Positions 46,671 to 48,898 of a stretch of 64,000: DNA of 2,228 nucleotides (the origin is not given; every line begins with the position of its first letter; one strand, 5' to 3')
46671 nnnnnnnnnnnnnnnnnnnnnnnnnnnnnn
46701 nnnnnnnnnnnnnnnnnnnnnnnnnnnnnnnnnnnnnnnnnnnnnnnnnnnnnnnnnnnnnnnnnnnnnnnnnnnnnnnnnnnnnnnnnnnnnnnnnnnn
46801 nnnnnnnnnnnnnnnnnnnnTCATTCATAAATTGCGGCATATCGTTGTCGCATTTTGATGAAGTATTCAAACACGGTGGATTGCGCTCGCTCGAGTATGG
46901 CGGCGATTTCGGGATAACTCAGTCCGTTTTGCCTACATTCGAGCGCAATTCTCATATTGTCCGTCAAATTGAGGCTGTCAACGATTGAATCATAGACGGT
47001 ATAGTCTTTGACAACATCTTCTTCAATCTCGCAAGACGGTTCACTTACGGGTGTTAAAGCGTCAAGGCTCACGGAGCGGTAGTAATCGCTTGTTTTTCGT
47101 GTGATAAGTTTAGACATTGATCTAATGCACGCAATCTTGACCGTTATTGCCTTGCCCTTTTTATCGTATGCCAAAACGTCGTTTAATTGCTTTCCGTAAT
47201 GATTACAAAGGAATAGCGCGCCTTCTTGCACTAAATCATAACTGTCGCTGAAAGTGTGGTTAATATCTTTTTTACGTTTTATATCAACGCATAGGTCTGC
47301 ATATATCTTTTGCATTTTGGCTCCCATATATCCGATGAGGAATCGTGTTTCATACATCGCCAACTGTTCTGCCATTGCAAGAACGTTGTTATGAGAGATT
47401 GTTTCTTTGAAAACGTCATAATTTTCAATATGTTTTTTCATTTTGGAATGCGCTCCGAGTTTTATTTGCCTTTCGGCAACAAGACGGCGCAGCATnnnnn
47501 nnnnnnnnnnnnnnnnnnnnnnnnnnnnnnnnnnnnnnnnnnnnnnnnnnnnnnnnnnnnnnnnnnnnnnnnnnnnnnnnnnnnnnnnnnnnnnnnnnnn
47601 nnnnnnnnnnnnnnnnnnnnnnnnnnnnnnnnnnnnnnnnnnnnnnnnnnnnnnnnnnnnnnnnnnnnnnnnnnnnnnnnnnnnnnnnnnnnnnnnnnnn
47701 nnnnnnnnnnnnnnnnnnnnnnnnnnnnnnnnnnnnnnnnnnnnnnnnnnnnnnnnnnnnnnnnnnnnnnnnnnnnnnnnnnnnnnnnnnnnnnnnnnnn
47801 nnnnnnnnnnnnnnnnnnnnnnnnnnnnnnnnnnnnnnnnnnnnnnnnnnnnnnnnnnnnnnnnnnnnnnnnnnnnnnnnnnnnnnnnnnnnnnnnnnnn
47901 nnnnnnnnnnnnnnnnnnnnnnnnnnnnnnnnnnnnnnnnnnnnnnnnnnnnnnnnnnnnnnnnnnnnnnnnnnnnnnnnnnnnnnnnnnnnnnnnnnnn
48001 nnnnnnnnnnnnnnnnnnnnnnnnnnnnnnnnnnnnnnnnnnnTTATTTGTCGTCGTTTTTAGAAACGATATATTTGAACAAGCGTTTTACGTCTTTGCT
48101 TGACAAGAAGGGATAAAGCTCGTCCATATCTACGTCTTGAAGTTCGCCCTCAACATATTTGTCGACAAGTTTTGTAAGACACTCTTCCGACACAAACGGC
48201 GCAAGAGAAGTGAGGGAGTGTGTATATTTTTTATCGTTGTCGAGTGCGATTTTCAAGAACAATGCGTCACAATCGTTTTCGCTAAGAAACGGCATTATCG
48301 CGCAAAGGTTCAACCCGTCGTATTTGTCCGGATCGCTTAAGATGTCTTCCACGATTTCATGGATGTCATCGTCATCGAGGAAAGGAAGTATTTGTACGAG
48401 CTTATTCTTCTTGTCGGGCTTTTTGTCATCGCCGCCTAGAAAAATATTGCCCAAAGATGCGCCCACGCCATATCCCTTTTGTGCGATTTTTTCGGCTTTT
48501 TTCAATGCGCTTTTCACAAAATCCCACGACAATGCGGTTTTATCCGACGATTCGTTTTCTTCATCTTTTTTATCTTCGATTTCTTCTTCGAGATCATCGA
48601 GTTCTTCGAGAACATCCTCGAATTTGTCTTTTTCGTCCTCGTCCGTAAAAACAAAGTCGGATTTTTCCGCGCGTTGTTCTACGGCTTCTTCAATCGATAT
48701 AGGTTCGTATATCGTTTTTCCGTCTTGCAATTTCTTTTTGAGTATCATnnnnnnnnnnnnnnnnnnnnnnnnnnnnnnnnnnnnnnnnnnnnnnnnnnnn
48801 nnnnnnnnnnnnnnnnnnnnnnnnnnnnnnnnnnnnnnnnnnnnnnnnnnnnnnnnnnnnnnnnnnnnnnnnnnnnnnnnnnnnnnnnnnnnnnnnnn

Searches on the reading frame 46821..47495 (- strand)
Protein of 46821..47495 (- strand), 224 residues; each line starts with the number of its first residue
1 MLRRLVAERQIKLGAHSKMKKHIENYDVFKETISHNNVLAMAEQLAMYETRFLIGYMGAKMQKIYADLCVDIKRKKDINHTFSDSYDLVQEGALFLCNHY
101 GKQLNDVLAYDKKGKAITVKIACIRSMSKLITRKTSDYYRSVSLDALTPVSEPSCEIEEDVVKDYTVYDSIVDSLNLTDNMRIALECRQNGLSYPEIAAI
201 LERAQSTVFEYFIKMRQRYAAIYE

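Call 5: search_protein_families(library=pfam, proteins=[window:46821-47495:-], max_evalue=0.01)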
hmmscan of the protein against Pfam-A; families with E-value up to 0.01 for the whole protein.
window:46821-47495:- (224 aa): 4 families
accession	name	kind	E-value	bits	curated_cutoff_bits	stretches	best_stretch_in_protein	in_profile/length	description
PF08281.18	Sigma70_r4_2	-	0.0055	16.8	25.7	0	185-208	19-43/54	Sigma-70, region 4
PF14493.12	HTH_40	-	0.006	17.3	27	0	181-217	2-38/89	Helix-turn-helix domain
PF13384.12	HTH_23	-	0.006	16.8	24.6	0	181-209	8-35/50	Homeodomain-like domain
PF13936.12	HTH_38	-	0.0093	16.1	27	0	187-208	16-37/44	Helix-turn-helix domain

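Call 7: find_homologous_proteins(query=window:46821-47495:-)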
Query window:46821-47495:- (224 aa): 1342 proteins with E <= 0.001 among 1449 candidates; the best 120 are listed.
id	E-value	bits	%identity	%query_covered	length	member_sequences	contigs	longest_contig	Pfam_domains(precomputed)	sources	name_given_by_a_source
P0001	9.4e-134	461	94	100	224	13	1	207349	-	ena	-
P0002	6.2e-133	459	94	100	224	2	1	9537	-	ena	-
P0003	1.4e-132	458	93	100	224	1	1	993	-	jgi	-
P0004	1.1e-130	451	92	100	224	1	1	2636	-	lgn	-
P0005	3.1e-130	450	91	100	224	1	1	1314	-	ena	-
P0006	1.0e-129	448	92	100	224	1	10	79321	-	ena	-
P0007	1.2e-128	445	90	100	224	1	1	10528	-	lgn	-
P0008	1.6e-128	444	91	100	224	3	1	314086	-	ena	-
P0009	1.8e-128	444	91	100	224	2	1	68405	-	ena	-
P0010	2.6e-128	444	90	100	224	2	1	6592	-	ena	-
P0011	5.3e-128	443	89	100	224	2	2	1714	-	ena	-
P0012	5.6e-128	443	90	100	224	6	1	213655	-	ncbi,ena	-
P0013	9.1e-128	442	90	100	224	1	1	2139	-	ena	-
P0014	7.3e-127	439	91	99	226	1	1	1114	-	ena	-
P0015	1.7e-126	438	89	100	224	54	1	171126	-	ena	-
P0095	1.1e-116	406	89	92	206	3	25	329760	-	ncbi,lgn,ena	-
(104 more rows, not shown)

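Call 11: find_related_loci(query=window:46821-47441:-, collection=genome_contigs, flank=6000)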
Query window:46821-47441:- (206 aa) in genome_contigs; peptide patterns used: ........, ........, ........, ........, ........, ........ (x = any residue, [..] = any of these).
124 stretches matched a pattern; 71 encode a relative of the query (tblastn E <= 1e-3); 70 distinct loci.
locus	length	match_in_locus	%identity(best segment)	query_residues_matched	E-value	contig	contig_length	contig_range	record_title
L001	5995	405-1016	94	1-204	1e-131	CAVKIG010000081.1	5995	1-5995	bacterium isolate H07686-L1_cleanbin_000016 genome assembly, contig: Spades_H07686-L1_contig_5217, whole genome shotgun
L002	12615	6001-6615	90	1-205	2e-127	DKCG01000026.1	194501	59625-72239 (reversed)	MAG TPA_asm: Christensenella sp. UBA6880 UBA6880_contig_193, whole genome shotgun sequence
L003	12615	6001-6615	91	1-205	4e-127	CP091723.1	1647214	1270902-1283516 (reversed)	MAG: Christensenella sp. isolate nC33_lr_bin.267.fa chromosome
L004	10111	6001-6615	92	1-205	6e-127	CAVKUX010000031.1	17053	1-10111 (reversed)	Anaeroplasmataceae bacterium isolate H07689-L1_cleanbin_000022 genome assembly, contig: Spades_H07689-L1_contig_1832, wh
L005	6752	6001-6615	91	1-205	4e-127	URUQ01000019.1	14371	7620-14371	uncultured Clostridiales bacterium isolate UMGS1366 genome assembly, contig: NODE_685_length_14371_cov_6.460743, whole g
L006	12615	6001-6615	90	1-205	1e-126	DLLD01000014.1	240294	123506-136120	MAG TPA_asm: Christensenella sp. UBA7571 UBA7571_contig_153, whole genome shotgun sequence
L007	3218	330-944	92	1-205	1e-130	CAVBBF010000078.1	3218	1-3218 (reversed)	Phascolarctobacterium succinatutens isolate H07663-L1_cleanbin_000010 genome assembly, contig: Spades_H07663-L1_contig_1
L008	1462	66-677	91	1-204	1e-136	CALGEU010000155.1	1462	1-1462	MAG TPA_asm: uncultured Clostridia bacterium isolate SRR1747033_bin.3_CONCOCT_v1.1_MAG genome assembly, contig: ERZ80825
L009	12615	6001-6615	89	1-205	3e-126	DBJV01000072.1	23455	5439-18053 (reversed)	MAG TPA_asm: Christensenella sp. UBA767 UBA767_contig_3547, whole genome shotgun sequence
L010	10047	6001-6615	90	1-205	1e-125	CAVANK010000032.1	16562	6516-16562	Butyrivibrio crossotus isolate H07606-L1_cleanbin_000015 genome assembly, contig: Spades_H07606-L1_contig_2737, whole ge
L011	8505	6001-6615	89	1-205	2e-124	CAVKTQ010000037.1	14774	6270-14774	Firmicutes bacterium CAG:238 isolate H07683-L1_cleanbin_000016 genome assembly, contig: Spades_H07683-L1_contig_3349, wh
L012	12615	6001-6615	89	1-205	1e-123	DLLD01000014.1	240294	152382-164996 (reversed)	MAG TPA_asm: Christensenella sp. UBA7571 UBA7571_contig_153, whole genome shotgun sequence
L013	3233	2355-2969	89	1-205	7e-127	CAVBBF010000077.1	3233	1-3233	Phascolarctobacterium succinatutens isolate H07663-L1_cleanbin_000010 genome assembly, contig: Spades_H07663-L1_contig_1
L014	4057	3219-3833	71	1-205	2e-99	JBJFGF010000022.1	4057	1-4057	MAG: Acutalibacteraceae bacterium isolate PUUB45_bin.028 NODE_21809_length_4057_cov_25.598201, whole genome shotgun sequ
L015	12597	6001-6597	71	7-205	2e-97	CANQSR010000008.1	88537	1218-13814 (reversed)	MAG: uncultured Clostridia bacterium isolate Lapin-008__bin9 genome assembly, contig: Lapin-008__NODE_299_length_88537_c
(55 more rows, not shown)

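Call 23: find_encoding_contigs(protein=P0095, flank=8000, max_places=10)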
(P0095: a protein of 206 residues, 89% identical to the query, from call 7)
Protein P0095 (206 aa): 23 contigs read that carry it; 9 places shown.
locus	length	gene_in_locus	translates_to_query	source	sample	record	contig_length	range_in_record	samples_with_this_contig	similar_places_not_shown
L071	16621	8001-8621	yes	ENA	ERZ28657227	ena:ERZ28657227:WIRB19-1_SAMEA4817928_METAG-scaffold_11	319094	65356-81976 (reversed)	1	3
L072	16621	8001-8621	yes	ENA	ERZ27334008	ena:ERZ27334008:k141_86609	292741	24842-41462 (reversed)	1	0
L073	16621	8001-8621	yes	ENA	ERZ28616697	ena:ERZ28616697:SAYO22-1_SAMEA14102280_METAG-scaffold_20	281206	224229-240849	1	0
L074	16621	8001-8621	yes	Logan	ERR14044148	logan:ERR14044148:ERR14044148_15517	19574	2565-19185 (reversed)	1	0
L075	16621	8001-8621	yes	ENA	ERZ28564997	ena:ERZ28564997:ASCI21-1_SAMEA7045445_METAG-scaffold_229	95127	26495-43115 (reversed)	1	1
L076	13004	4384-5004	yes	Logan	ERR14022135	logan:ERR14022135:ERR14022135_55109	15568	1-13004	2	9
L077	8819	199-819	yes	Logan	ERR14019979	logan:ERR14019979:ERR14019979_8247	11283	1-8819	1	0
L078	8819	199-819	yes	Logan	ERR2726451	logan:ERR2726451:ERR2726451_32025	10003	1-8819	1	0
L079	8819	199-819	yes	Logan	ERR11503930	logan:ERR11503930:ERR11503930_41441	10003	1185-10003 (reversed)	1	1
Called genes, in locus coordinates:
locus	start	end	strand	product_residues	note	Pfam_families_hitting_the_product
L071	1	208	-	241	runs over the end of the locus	PF01975:SurE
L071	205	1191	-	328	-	PF01368:DHH, PF02272:DHHA1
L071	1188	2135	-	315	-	PF01368:DHH, PF02272:DHHA1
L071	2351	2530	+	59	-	PF01165:Ribosomal_S21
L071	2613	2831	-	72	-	-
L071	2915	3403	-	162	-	-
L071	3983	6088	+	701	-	PF00078:RVT_1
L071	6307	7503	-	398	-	PF13173:AAA_14, PF13635:DUF4143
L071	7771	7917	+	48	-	-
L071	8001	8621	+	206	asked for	-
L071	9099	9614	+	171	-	-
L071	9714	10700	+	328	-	-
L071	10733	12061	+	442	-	PF00069:Pkinase, PF07714:PK_Tyr_Ser-Thr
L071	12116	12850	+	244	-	PF00092:VWA, PF13519:VWA_2 (faint)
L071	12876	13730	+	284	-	PF13672:PP2C_2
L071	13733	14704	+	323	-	PF13306:LRR_5 (weak), PF13855:LRR_8 (faint), PF13306:LRR_5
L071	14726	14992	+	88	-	-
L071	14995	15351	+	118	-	PF15616:TerY_C (weak)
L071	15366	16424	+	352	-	PF08797:HIRAN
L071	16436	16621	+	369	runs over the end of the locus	PF01841:Transglut_core (weak)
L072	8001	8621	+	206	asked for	-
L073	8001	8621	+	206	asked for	-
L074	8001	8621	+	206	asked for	-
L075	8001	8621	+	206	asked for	-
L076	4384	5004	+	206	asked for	-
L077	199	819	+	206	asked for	-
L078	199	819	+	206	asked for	-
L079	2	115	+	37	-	?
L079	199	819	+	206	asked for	-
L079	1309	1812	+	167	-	-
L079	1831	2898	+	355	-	-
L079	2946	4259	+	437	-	PF00069:Pkinase, PF07714:PK_Tyr_Ser-Thr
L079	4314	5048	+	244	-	PF00092:VWA (weak), PF13519:VWA_2 (faint)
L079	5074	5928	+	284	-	PF13672:PP2C_2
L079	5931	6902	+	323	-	PF13306:LRR_5 (weak), PF13855:LRR_8 (faint), PF13306:LRR_5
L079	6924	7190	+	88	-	-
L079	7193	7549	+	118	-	PF15616:TerY_C (weak)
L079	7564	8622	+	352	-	PF08797:HIRAN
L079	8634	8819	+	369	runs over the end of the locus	PF01841:Transglut_core (weak)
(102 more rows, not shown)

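Call 30: search_protein_families(library=ncbifam, proteins=[window:46821-47441:-], max_evalue=0.1)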
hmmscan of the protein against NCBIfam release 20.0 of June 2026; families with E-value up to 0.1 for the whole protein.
window:46821-47441:- (206 aa): 6 families
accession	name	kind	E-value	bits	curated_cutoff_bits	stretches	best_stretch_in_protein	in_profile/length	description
NF009175.0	PRK12523.1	equivalog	0.00065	19.8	271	1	129-205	92-168/172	RNA polymerase sigma factor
NF007232.0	PRK09651.1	subfamily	0.0013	18.8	185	1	98-196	63-159/173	RNA polymerase sigma factor FecI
NF009180.0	PRK12528.1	subfamily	0.0086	16.1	184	1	127-200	85-160/165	RNA polymerase sigma factor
NF008889.0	PRK11924.1-1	subfamily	0.012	15.2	181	1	131-198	94-161/173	RNA polymerase sigma factor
NF041727.1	ECF_sigma_FecI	equivalog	0.013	15.5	260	1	107-196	71-159/169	ferric citrate uptake sigma factor FecI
TIGR02937.1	sigma70-ECF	superfamily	0.041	13.5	42.9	0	42-190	5-150/165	sigma-70 family RNA polymerase sigma factor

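Call 31: search_protein_families(library=phrogs, proteins=[window:46821-47441:-], max_evalue=0.1)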
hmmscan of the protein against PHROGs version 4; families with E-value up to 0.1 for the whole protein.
window:46821-47441:- (206 aa): 0 families

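Call 54: search_dna_similar(query=window:46821-47441:-, collection=phages, mode=protein, max_rows=15)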
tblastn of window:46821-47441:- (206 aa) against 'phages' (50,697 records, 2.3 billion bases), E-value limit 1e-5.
No match.

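Call 55: search_dna_similar(query=window:46821-47441:-, collection=plasmids, mode=protein, max_rows=15)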
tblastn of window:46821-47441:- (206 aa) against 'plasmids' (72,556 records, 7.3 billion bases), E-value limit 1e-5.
No match.

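Call 56: find_related_loci(query=window:46821-47441:-, collection=viral_contigs, flank=6000)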
Query window:46821-47441:- (206 aa) in viral_contigs; peptide patterns used: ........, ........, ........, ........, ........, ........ (x = any residue, [..] = any of these).
15 stretches matched a pattern, but none encodes a relative of the query by tblastn (E <= 1e-3).

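Call 57: search_solved_structures(query=window:46821-47441:-, max_evalue=10)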
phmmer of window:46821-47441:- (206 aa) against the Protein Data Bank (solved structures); distinct sequences matched with E-value up to 10: 3.
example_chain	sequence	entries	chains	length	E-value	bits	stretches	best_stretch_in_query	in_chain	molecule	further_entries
2h27_A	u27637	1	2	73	0.18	14.8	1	158-199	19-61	RNA polymerase Sigma E factor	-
6jbq_F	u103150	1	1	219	0.29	14.2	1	158-198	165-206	ECF RNA polymerase sigma-E factor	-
1or7_A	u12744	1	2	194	0.32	14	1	158-198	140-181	RNA polymerase sigma-E factor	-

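Call 65: predict_structure(alignment_id=A2)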
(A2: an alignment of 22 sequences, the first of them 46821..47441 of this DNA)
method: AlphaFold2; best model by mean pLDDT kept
length: 206 residues; sequences in the alignment: 22
mean_pLDDT: 38.9   pTM: 0.30
mean pLDDT of the five models: 38.9, 38.2, 38.2, 36.8, 36.5
residues with pLDDT >= 90: 0; 70-90: 0; 50-70: 14; < 50: 192
segments of 3 or more residues with pLDDT < 50: 1-42, 47-159, 169-177, 186-206
pLDDT, mean of each block of 10 residues (from residue 1): 32 36 42 45 47 39 41 47 41 37 42 32 28 26 30 37 50 47 47 35 35
secondary structure, 60 per line:
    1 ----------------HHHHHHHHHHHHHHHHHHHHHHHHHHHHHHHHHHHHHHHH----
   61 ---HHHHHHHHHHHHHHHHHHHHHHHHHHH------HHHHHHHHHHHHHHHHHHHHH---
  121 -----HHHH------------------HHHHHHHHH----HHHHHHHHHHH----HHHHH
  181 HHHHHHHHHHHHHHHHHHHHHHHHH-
elements in order: H17-56 H64-90 H97-117 H126-129 H148-156 H161-171 H176-205

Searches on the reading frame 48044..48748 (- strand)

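Call 5: search_protein_families(library=pfam, proteins=[window:48044-48748:-], max_evalue=0.01)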
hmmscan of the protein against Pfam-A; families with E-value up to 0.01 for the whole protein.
window:48044-48748:- (234 aa): 0 families

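Call 30: search_protein_families(library=ncbifam, proteins=[window:48044-48748:-], max_evalue=0.1)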
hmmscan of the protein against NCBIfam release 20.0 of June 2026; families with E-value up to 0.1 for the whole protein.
window:48044-48748:- (234 aa): 2 families
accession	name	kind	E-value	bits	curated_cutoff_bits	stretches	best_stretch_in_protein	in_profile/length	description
NF009647.0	PRK13182.1-2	equivalog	0.012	15.6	165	1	3-63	53-113/176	chromosome-anchoring protein RacA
NF040483.1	serum_opaci_fac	subfamily_domain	0.032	13.5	150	1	25-71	236-284/342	serum opacification factor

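Call 31: search_protein_families(library=phrogs, proteins=[window:48044-48748:-], max_evalue=0.1)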
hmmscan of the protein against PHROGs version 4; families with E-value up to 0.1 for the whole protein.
window:48044-48748:- (234 aa): 0 families
